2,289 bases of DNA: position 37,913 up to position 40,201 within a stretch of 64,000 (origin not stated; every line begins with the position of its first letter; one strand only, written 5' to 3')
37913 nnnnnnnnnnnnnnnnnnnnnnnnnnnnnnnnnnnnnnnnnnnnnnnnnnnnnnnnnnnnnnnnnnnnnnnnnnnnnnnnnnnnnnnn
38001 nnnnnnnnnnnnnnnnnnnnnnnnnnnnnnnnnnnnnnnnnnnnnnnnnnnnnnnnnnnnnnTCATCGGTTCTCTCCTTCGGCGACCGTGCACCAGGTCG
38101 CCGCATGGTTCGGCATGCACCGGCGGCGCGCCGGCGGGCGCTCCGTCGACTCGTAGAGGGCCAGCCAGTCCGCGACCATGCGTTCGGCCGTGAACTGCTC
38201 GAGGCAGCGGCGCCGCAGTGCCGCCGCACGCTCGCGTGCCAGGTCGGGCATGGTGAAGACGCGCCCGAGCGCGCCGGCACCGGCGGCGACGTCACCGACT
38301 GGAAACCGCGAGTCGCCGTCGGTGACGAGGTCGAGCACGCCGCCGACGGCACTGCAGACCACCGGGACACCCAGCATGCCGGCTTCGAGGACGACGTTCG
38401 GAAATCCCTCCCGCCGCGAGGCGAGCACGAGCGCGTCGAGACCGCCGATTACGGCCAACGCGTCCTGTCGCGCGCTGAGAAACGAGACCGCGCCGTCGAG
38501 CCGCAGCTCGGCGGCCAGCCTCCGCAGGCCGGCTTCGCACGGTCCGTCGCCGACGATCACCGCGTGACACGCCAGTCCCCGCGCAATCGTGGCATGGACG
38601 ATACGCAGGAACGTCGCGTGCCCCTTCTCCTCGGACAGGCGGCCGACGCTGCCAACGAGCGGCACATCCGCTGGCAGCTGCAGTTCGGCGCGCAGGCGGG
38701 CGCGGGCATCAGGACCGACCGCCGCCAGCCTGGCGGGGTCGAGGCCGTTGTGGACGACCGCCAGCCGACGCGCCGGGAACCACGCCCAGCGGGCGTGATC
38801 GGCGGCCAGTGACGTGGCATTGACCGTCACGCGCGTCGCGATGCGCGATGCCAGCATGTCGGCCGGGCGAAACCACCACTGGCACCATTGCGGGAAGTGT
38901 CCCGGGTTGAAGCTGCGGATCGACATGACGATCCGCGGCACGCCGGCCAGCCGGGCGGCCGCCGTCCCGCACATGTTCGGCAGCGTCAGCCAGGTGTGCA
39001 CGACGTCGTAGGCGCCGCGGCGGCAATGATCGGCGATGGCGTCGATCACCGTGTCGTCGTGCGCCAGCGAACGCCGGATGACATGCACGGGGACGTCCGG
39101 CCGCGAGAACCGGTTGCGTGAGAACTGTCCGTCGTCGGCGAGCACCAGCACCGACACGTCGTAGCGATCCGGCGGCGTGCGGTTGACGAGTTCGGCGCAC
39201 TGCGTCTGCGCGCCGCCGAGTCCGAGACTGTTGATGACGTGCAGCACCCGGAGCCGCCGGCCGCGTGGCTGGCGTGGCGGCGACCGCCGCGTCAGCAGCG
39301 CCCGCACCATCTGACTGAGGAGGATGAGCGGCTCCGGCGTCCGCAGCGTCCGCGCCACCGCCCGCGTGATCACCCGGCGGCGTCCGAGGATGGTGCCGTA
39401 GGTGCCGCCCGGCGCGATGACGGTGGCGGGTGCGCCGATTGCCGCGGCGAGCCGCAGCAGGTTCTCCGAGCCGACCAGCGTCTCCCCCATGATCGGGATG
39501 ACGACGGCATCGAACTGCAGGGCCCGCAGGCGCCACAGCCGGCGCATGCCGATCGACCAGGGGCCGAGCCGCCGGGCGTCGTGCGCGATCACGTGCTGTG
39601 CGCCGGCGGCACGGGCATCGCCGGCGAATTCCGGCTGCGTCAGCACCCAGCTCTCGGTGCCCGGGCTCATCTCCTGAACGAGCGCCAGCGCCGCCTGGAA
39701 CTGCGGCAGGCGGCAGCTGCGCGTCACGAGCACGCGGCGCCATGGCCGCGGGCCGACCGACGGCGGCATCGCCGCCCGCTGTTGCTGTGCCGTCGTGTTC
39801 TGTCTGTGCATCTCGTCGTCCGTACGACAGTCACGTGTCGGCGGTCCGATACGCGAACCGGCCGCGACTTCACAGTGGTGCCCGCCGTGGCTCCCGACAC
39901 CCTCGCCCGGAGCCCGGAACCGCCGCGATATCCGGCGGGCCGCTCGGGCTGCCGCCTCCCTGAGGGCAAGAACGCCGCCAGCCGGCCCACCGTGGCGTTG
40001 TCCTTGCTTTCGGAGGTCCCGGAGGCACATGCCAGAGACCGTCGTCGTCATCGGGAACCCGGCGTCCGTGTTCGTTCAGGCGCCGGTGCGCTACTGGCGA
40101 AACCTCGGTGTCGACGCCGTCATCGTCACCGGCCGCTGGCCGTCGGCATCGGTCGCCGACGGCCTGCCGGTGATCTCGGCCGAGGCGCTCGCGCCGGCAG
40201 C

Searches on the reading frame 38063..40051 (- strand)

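Call 37: search_protein_families(library=pfam, proteins=[window:38063-40051:-], max_evalue=0.00001)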
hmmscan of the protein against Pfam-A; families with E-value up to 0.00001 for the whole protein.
window:38063-40051:- (662 aa): 3 families
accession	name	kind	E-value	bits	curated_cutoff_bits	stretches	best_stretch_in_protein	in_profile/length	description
PF13692.12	Glyco_trans_1_4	-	4.2e-24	85.8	27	1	464-598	2-139/142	Glycosyl transferases group 1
PF00534.26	Glycos_transf_1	-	2.8e-23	82.8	26.4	1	451-602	3-159/172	Glycosyl transferases group 1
PF13439.12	Glyco_transf_4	-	8e-16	59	28.5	1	279-441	2-170/170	Glycosyltransferase Family 4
